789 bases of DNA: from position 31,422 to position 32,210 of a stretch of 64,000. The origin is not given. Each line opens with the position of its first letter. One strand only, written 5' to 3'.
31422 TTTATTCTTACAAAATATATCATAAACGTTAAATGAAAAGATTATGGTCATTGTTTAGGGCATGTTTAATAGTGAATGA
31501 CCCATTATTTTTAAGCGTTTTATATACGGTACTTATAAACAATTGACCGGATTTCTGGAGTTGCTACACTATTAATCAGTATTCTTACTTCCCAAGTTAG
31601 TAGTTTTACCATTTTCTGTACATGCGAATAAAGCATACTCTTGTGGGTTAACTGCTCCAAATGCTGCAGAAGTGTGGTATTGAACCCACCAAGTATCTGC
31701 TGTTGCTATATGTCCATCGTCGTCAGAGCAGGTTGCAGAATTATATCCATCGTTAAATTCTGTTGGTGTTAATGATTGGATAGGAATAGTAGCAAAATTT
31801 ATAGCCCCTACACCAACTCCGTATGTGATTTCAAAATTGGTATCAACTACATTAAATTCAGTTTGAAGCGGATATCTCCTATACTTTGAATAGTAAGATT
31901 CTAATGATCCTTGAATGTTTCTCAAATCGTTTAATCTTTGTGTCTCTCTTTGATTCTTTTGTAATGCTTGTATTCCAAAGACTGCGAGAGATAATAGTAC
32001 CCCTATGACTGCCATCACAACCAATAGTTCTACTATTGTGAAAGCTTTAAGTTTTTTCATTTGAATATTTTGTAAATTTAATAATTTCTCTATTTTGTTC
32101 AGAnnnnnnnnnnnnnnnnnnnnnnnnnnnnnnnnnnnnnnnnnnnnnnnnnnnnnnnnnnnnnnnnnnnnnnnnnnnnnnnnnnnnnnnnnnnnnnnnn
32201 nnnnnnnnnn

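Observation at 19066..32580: Ten-member major-pilin family with conserved ends and hypervariable centres, arranged as inverted blocks around the pilus assembly genes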

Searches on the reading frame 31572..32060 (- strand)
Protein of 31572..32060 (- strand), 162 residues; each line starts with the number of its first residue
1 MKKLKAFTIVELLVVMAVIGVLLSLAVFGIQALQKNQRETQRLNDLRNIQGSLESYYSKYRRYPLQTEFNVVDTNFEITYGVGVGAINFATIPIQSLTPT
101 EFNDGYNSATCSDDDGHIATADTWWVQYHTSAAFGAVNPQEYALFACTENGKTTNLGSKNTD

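Call 12: find_homologous_proteins(query=window:31572-32060:-, max_evalue=0.001)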
Query window:31572-32060:- (162 aa): 73 proteins with E <= 0.001 among 129 candidates.
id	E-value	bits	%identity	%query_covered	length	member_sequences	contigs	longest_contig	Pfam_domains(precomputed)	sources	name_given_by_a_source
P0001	4.0e-103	360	100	100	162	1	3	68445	PF07963.18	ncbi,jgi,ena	ncbi:MAG: type II secretion system protein [bacterium]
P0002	2.5e-58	214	68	99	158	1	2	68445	PF07963.18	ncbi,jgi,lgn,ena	ncbi:MAG: type II secretion system protein [bacterium]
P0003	7.0e-57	209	71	99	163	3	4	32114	PF07963.18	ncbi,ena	-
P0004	6.3e-55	203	61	96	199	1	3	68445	PF07963.18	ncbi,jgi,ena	ncbi:MAG: type II secretion system protein [bacterium]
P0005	4.1e-54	200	65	99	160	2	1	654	PF07963.18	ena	-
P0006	2.0e-50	188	63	98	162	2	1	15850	PF07963.18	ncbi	ncbi:MAG: type II secretion system protein [bacterium]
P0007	1.7e-48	182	66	98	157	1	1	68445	PF07963.18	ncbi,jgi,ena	ncbi:MAG: type II secretion system protein [bacterium]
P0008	5.0e-48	181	63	95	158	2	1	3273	-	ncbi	ncbi:MAG: type II secretion system protein, partial [bacterium]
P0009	7.7e-48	180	63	99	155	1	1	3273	PF07963.18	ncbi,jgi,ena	ncbi:MAG: prepilin-type N-terminal cleavage/methylation domain-containing protein [bacterium]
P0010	3.2e-45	172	49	99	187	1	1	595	PF07963.18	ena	-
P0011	1.0e-42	163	55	99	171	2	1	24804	PF07963.18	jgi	-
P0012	1.4e-42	163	56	98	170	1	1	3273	PF07963.18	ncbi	ncbi:MAG: type II secretion system protein [bacterium]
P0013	2.6e-41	159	53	99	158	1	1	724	PF07963.18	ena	-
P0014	8.9e-38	147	75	40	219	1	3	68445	-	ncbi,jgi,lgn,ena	ncbi:MAG: type II secretion system protein [bacterium]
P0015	4.2e-31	126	41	95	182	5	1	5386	PF07963.18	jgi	jgi:general secretion pathway protein G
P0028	2.5e-26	110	39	96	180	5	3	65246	PF07963.18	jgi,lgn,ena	-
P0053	1.1e-22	98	38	94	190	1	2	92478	PF07963.18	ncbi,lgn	-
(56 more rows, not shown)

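Call 13: find_encoding_contigs(protein=P0001, flank=10000, max_places=10)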
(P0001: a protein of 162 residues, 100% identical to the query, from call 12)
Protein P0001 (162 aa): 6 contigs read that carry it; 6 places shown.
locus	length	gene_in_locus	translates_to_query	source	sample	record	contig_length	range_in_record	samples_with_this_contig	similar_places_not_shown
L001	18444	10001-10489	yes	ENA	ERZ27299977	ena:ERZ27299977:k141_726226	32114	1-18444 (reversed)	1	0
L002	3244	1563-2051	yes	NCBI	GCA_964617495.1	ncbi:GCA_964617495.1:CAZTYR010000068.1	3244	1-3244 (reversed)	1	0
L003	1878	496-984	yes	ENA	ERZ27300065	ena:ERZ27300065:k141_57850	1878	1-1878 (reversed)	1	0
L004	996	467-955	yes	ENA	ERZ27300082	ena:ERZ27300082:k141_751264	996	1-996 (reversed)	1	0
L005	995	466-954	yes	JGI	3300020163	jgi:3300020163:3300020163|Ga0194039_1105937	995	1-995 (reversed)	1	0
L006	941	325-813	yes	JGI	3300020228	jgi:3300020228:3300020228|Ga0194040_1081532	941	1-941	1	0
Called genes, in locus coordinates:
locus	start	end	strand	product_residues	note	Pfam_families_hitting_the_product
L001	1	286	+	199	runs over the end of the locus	-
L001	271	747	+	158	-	PF00588:SpoU_methylase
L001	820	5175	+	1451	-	PF00041:fn3 (faint), PF16655:PhoD_N (faint), PF16656:Pur_ac_phosph_N (weak), PF23376:Fn3_VIN3 (faint), PF16656:Pur_ac_phosph_N (weak)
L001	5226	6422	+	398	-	PF00704:Glyco_hydro_18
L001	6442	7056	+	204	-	PF03602:Cons_hypoth95, PF05175:MTS (faint), PF05958:tRNA_U5-meth_tr (weak), PF02086:MethyltransfD12 (weak), PF13847:Methyltransf_31 (faint)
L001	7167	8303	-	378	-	-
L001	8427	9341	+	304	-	PF01145:Band_7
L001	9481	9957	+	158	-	PF07963:N_methyl (weak)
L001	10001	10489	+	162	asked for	PF07963:N_methyl (weak)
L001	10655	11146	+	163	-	PF07963:N_methyl (weak)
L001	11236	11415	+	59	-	PF01783:Ribosomal_L32p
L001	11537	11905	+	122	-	PF01029:NusB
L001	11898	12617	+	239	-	PF22935:RM44_endonuclase, PF14622:Ribonucleas_3_3, PF00636:Ribonuclease_3, PF00035:dsrm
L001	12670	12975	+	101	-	PF00886:Ribosomal_S16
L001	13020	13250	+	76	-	PF07650:KH_2 (weak), PF13083:KH_KhpA-B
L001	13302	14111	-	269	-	-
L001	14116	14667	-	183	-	-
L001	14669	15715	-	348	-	PF11104:PilM_2, PF06723:MreB_Mbl (faint), PF14450:FtsA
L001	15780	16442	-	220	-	-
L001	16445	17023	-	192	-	-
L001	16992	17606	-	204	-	PF07963:N_methyl (weak)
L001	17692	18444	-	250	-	?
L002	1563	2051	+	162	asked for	PF07963:N_methyl (weak)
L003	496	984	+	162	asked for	PF07963:N_methyl (weak)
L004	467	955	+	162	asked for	PF07963:N_methyl (weak)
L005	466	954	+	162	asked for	PF07963:N_methyl (weak)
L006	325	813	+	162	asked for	PF07963:N_methyl (weak)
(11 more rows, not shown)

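Call 14: find_encoding_contigs(protein=P0003, flank=10000, max_places=10)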
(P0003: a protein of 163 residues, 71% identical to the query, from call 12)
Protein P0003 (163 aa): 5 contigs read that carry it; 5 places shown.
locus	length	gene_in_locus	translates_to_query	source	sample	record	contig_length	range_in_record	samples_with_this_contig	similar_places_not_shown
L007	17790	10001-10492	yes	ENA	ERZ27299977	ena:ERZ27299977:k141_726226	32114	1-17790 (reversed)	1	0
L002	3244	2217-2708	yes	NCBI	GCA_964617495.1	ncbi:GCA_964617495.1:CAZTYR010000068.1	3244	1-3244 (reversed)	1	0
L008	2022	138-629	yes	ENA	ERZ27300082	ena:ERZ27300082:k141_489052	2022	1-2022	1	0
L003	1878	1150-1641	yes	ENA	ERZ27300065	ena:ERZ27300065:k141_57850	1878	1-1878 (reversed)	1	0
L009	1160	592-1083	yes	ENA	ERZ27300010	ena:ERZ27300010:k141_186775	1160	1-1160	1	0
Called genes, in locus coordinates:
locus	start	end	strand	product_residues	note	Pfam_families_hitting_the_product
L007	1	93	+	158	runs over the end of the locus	PF00588:SpoU_methylase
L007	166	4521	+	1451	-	PF00041:fn3 (faint), PF16655:PhoD_N (faint), PF16656:Pur_ac_phosph_N (weak), PF23376:Fn3_VIN3 (faint), PF16656:Pur_ac_phosph_N (weak)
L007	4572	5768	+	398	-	PF00704:Glyco_hydro_18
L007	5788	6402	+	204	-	PF03602:Cons_hypoth95, PF05175:MTS (faint), PF05958:tRNA_U5-meth_tr (weak), PF02086:MethyltransfD12 (weak), PF13847:Methyltransf_31 (faint)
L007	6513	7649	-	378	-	-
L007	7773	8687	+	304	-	PF01145:Band_7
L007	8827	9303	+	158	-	PF07963:N_methyl (weak)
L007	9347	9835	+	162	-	PF07963:N_methyl (weak)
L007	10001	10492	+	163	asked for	PF07963:N_methyl (weak)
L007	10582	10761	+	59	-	PF01783:Ribosomal_L32p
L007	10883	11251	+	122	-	PF01029:NusB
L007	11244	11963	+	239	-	PF22935:RM44_endonuclase, PF14622:Ribonucleas_3_3, PF00636:Ribonuclease_3, PF00035:dsrm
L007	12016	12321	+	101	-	PF00886:Ribosomal_S16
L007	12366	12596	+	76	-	PF07650:KH_2 (weak), PF13083:KH_KhpA-B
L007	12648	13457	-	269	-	-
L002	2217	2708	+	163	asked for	PF07963:N_methyl (weak)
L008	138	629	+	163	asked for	PF07963:N_methyl (weak)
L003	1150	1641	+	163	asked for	PF07963:N_methyl (weak)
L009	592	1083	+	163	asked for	PF07963:N_methyl (weak)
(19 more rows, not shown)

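Call 15: find_encoding_contigs(protein=P0006, flank=10000, max_places=6)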
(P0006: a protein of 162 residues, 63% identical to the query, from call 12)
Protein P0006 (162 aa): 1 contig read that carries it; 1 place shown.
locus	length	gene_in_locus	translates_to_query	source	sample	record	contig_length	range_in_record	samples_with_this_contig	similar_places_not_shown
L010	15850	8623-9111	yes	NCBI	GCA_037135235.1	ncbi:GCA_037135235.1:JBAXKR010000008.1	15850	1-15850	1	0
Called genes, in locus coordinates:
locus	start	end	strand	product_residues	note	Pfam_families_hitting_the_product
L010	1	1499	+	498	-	PF00041:fn3 (faint), PF16655:PhoD_N (faint), PF16656:Pur_ac_phosph_N, PF25059:FN3_DSCAM-DSCAML_C (faint), PF23376:Fn3_VIN3 (faint), PF16656:Pur_ac_phosph_N (weak)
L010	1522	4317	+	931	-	PF13360:PQQ_2 (weak), PF13570:Beta-prop_ACSF4 (weak), PF02369:Big_1 (weak), PF13620:CarboxypepD_reg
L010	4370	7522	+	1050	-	PF13360:PQQ_2, PF13620:CarboxypepD_reg (weak), PF13715:CarbopepD_reg_2 (weak)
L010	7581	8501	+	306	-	PF01145:Band_7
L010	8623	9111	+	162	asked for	PF07963:N_methyl (weak)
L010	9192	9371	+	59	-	PF01783:Ribosomal_L32p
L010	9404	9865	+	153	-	PF01029:NusB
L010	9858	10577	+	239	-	PF22935:RM44_endonuclase, PF14622:Ribonucleas_3_3, PF00636:Ribonuclease_3, PF00035:dsrm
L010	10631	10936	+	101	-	PF00886:Ribosomal_S16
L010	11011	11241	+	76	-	PF07650:KH_2 (weak), PF13083:KH_KhpA-B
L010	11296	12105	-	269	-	-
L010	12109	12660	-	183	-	-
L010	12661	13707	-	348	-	PF11104:PilM_2, PF06723:MreB_Mbl (faint), PF14450:FtsA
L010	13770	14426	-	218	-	-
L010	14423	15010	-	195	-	-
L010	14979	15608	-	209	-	-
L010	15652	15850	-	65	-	?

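Call 16: find_encoding_contigs(protein=P0011, flank=10000, max_places=6)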
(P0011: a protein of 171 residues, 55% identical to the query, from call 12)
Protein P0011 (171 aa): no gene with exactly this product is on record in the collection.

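Call 17: find_encoding_contigs(protein=P0009, flank=10000, max_places=6)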
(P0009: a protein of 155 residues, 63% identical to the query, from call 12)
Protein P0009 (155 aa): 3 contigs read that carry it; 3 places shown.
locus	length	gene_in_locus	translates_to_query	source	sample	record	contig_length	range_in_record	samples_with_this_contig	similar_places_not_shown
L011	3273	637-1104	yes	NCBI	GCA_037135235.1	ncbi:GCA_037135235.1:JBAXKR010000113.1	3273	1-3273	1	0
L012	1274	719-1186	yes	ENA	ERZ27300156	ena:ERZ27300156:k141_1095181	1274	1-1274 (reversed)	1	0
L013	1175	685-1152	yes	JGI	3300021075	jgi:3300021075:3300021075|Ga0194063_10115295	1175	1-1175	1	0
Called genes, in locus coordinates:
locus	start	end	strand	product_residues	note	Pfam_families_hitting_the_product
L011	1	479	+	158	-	?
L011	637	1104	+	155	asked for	PF07963:N_methyl (weak)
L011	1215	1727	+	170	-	PF07963:N_methyl (weak)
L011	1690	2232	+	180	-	PF07963:N_methyl (weak)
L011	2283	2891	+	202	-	PF07963:N_methyl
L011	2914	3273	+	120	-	PF06750:A24_N_bact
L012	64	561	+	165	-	PF07963:N_methyl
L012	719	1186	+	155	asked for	PF07963:N_methyl (weak)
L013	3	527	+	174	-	?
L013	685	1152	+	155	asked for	PF07963:N_methyl (weak)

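Call 19: find_encoding_contigs(protein=P0004, flank=10000, max_places=10)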
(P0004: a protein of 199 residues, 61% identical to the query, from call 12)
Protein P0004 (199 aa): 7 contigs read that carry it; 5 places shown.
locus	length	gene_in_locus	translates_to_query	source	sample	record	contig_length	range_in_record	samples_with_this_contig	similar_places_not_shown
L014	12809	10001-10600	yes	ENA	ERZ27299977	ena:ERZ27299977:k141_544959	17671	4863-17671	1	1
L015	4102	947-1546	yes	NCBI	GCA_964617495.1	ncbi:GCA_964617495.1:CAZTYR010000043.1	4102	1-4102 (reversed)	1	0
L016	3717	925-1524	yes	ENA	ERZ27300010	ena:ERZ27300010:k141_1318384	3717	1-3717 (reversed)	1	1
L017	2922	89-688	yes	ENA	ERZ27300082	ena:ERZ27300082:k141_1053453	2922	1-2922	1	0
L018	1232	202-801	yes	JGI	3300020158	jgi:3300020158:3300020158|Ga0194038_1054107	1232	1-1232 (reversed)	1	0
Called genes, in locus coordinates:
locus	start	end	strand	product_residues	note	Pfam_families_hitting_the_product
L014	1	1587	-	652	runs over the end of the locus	PF02518:HATPase_c, PF00204:DNA_gyraseB, PF01751:Toprim, PF00986:DNA_gyraseB_C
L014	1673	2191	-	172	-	-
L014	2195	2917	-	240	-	PF13177:DNA_pol3_delta2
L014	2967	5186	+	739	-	PF05157:MshEN, PF00437:T2SSE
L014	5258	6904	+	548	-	PF00437:T2SSE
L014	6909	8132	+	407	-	PF28597:T2SSF_N, PF00482:T2SSF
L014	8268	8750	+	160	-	PF07963:N_methyl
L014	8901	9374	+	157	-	PF07963:N_methyl (weak)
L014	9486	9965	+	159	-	PF07963:N_methyl (weak)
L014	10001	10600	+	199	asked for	PF07963:N_methyl (weak)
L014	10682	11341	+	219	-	-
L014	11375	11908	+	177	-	PF07963:N_methyl (weak)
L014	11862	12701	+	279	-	PF07963:N_methyl (weak)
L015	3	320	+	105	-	?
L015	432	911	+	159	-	PF07963:N_methyl (weak)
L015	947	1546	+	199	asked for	PF07963:N_methyl (weak)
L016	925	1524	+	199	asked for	PF07963:N_methyl (weak)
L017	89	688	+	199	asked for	PF07963:N_methyl (weak)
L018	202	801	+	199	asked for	PF07963:N_methyl (weak)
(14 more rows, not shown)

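Call 26: find_related_loci(query=window:31572-32060:-, collection=genome_contigs, flank=10000)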
Query window:31572-32060:- (162 aa) in genome_contigs; peptide patterns used: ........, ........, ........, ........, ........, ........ (x = any residue, [..] = any of these).
103 stretches matched a pattern; 14 encode a relative of the query (tblastn E <= 1e-3); 14 distinct loci.
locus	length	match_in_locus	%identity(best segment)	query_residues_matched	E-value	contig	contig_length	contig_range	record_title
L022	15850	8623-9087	63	1-159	6e-59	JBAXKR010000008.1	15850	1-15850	MAG: bacterium isolate ELA406 MAG406_8, whole genome shotgun sequence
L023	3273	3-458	63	8-161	2e-57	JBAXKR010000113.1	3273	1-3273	MAG: bacterium isolate ELA406 MAG406_113, whole genome shotgun sequence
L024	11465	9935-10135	43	3-69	5e-16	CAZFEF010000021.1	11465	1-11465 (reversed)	MAG TPA_asm: uncultured Gammaproteobacteria bacterium isolate SRP192927_co9_427 genome assembly, contig: NODE_4918_lengt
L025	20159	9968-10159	50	1-64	2e-15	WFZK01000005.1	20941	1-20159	MAG: Candidatus Dojkabacteria bacterium isolate S143_136 k151_144731, whole genome shotgun sequence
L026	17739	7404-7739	31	1-116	5e-10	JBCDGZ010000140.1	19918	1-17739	MAG: Bacteroidota bacterium isolate P01_H01_bin.144 k141_2458712_length_19918_cov_15.2205, whole genome shotgun sequence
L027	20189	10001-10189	37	1-63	4e-10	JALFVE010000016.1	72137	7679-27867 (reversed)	MAG: Oscillospiraceae bacterium isolate SUG1041 k141_146348, whole genome shotgun sequence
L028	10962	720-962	31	1-83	9e-10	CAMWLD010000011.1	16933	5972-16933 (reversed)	MAG TPA_asm: uncultured Ruminococcus sp. isolate SRR14411325_bin.1_metawrap_v1.3_MAG genome assembly, contig: NODE.329_l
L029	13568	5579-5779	37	1-67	6e-9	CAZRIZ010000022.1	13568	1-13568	MAG TPA_asm: uncultured Candidatus Saccharibacteria bacterium isolate SRP294416_co3_712 genome assembly, contig: NODE_83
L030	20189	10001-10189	35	1-63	1e-8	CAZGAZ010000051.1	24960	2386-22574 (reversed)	MAG TPA_asm: uncultured Ruminococcus sp. isolate SRP199465_co2_320 genome assembly, contig: NODE_5346_length_24960_cov_1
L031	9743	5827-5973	39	1-49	2e-7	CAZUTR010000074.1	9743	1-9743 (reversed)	MAG TPA_asm: uncultured Pirellulales bacterium isolate binchicken_co89_511 genome assembly, contig: NODE_14204_length_97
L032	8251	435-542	53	1-36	2e-6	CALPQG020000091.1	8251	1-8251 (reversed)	MAG: Bifidobacterium breve isolate HRS-ES12-bin-165 genome assembly, contig: HRS-ES5-C4355, whole genome shotgun sequenc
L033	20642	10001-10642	56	2-30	3e-5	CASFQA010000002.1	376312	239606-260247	uncultured bacterium isolate B31_L2_392392_idba_bin.84 genome assembly, contig: B31_L2_392392_idba_bin.84.fa_scaffold_7,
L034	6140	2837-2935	48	1-33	1e-4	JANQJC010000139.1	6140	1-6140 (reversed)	MAG: Flavobacteriales bacterium isolate PL25a_bin.101 k99_885338, whole genome shotgun sequence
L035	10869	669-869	34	1-62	5e-5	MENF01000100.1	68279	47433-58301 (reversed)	MAG: Bacteroidetes bacterium GWA2_32_17 gwa2_scaffold_2605, whole genome shotgun sequence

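Call 37: predict_structure(alignment_id=A2)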
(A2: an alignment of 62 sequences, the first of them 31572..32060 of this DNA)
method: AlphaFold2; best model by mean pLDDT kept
length: 162 residues; sequences in the alignment: 62
mean_pLDDT: 89.7   pTM: 0.77
mean pLDDT of the five models: 89.7, 89.5, 88.8, 88.4, 87.5
residues with pLDDT >= 90: 110; 70-90: 44; 50-70: 8; < 50: 0
segments of 3 or more residues with pLDDT < 50: none
pLDDT, mean of each block of 10 residues (from residue 1): 80 94 91 92 95 96 92 93 88 92 88 90 92 71 94 91 69
secondary structure, 60 per line:
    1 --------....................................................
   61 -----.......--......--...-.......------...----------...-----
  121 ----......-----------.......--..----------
elements in order: H9-60 E69-72 E75-80 E87-93 E100-102 E125-130 E142-148

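Call 46: fold_search(model_id=the predicted structure, library=pdb)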
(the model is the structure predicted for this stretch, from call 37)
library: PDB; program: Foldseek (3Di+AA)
matches with E <= 10: 247; with E <= 0.001: 0
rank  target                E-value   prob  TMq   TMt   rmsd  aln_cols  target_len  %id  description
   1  6gzq_V2               7.1e-01  0.08  0.16  0.20   9.7        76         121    6  T. thermophilus hibernating 70S ribosome (released 2018-10-24)
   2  6bu2_B                8.0e-01  0.10  0.21  0.22  11.3       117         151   14  Crystal structure of methylmalonyl-CoA epimerase from Mycobacterium tuberculosis (released 2018-12-12)
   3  1u7z_B                9.6e-01  0.11  0.24  0.19   9.1       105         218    8  Phosphopantothenoylcysteine synthetase from E. coli, 4'-phosphopantothenoyl-CMP complex (released 2004-11-30)
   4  3ci0_J                9.6e-01  0.08  0.23  0.24   6.5       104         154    9  The Crystal Structure of the GspK-GspI-GspJ complex from enterotoxigenic Escherichia coli Type 2 Secretion System (released 2008-04-29)
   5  6bu2_A                1.0e+00  0.05  0.16  0.17  11.4       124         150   12  Crystal structure of methylmalonyl-CoA epimerase from Mycobacterium tuberculosis (released 2018-12-12)
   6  5mmj_y                1.3e+00  0.08  0.17  0.21   9.1        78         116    6  Structure of the small subunit of the chloroplast ribosome (released 2017-01-11)
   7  8okv_B                1.3e+00  0.06  0.17  0.10  11.9       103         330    5  lipoprotein BT2095 from Bacteroides thetaiotamicron bound to cyanocobalamin CnCbl (released 2023-09-20)
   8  4j34_A                1.3e+00  0.02  0.13  0.07  18.8       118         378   13  Crystal Structure of kynurenine 3-monooxygenase - truncated at position 394 plus HIS tag cleaved. (released 2013-04-10)
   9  9h71_B                1.4e+00  0.01  0.11  0.07  19.6       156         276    6  KIT123-KITbp complex (Domains D1-3 of the human receptor tyrosine kinase KIT complexed with the de novo designed minib (released 2026-01-21)
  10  7cr6_C                1.5e+00  0.09  0.17  0.10   7.8        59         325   19  Synechocystis Cas1-Cas2/prespacer binary complex (released 2021-03-31)
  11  8s9s_1                1.5e+00  0.08  0.18  0.04  13.0        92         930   10  Structure of the human ER membrane protein complex (EMC) in GDN (released 2023-05-17)
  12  7cr8_a                1.7e+00  0.08  0.18  0.11   8.0        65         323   18  Synechocystis Cas1-Cas2-prespacerL complex (released 2021-03-31)
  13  4wog_A                1.7e+00  0.03  0.15  0.16  13.7        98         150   11  Crystal Structure of Frutalin from Artocarpus incisa (released 2015-10-28)
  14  7qla_C                1.8e+00  0.13  0.20  0.08  10.2        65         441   23  Structure of the Rab GEF complex Mon1-Ccz1 (released 2022-02-09)
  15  4akb_A                1.8e+00  0.03  0.15  0.17  13.8        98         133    8  Structure of Galactose Binding lectin from Champedak (CGB) with Galactose (released 2013-02-27)
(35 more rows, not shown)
